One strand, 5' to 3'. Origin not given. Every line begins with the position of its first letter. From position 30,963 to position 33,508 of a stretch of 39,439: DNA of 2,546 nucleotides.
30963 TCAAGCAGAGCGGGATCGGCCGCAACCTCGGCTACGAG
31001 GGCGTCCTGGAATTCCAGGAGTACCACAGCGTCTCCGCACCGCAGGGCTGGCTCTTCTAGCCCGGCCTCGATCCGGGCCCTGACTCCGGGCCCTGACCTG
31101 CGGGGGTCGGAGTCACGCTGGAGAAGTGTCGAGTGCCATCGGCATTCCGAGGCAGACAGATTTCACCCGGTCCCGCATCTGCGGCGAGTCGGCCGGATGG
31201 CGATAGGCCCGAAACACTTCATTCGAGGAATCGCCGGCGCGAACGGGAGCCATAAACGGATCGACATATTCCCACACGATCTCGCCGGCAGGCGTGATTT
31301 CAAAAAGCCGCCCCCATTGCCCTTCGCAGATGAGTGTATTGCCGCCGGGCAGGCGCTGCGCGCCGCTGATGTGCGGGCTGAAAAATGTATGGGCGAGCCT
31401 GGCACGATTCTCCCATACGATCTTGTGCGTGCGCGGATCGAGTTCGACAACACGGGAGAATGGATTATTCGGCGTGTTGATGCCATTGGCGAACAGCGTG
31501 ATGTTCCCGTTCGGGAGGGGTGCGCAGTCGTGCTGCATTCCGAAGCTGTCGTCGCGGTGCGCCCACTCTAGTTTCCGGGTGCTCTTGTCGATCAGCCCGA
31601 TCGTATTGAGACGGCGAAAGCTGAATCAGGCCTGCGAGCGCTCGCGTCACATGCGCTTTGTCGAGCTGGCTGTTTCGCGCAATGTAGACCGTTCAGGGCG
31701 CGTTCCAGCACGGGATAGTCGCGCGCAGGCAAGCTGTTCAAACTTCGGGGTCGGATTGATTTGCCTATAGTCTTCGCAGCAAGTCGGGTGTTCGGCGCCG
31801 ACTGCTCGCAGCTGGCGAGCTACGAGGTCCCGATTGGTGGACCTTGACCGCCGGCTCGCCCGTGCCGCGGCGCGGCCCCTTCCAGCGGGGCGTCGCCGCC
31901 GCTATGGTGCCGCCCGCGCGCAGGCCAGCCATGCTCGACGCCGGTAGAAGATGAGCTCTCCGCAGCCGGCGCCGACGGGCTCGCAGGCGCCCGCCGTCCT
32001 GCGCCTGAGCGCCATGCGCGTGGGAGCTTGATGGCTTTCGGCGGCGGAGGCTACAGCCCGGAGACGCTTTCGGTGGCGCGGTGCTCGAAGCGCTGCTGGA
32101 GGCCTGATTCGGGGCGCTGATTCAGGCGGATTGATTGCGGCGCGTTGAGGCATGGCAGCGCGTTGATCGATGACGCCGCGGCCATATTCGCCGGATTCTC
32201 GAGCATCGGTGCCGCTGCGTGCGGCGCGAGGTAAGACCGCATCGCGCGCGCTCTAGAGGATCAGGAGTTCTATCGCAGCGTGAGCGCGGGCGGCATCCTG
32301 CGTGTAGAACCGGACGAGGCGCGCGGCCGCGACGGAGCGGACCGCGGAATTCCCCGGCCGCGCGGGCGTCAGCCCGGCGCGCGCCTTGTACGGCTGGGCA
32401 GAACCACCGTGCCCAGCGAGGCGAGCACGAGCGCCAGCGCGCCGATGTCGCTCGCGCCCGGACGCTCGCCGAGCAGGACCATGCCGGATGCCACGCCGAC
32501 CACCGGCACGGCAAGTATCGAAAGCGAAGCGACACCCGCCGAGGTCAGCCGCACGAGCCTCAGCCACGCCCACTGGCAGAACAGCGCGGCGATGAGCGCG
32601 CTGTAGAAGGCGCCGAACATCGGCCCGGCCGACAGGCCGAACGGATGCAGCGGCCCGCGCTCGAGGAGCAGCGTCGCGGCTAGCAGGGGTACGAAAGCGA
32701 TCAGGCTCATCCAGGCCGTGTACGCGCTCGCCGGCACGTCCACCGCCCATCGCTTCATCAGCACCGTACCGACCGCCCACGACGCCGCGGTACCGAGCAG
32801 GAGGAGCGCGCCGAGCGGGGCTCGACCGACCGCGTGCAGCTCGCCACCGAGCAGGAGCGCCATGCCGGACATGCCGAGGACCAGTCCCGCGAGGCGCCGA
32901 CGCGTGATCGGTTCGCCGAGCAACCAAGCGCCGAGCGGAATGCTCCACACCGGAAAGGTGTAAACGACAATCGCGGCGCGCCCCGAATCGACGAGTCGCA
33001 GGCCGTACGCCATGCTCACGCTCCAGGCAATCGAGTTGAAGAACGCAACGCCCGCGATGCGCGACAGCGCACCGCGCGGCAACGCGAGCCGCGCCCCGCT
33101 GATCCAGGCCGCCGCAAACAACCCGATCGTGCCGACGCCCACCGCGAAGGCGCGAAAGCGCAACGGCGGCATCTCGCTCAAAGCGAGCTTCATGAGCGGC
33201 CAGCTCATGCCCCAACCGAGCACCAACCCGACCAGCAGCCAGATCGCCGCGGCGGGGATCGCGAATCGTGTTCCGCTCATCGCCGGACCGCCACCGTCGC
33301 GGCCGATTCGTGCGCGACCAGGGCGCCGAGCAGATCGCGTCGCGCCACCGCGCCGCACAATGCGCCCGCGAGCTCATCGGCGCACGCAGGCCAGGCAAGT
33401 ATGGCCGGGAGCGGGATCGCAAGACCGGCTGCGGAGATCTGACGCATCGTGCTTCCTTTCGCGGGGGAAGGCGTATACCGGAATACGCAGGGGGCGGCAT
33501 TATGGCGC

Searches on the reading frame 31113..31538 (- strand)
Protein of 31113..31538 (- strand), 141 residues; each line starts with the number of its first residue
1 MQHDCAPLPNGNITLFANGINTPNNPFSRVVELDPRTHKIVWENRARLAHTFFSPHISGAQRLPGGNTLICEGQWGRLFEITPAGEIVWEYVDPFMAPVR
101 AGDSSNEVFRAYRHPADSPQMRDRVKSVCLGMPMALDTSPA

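Call 35: search_protein_families(library=pfam, proteins=[window:31113-31538:-], max_evalue=0.01)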
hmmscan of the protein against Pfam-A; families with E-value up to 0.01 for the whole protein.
window:31113-31538:- (141 aa): 2 families
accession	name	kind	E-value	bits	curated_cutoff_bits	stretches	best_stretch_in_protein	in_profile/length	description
PF14269.12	Arylsulfotran_2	-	2.2e-06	27.7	27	1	2-92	201-299/301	Arylsulfotransferase (ASST)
PF05935.17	Arylsulfotrans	-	0.00013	21.5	24.2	1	2-77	243-336/374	Arylsulfotransferase (ASST)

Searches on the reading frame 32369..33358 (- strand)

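Call 25: search_protein_families(library=pfam, proteins=[window:32369-33358:-], max_evalue=0.01)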
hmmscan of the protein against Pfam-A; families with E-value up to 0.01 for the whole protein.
window:32369-33358:- (329 aa): 1 family
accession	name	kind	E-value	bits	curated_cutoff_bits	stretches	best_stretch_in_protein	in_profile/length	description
PF00892.27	EamA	-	1.1e-36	126.5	28.2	2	38-170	3-134/135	EamA-like transporter family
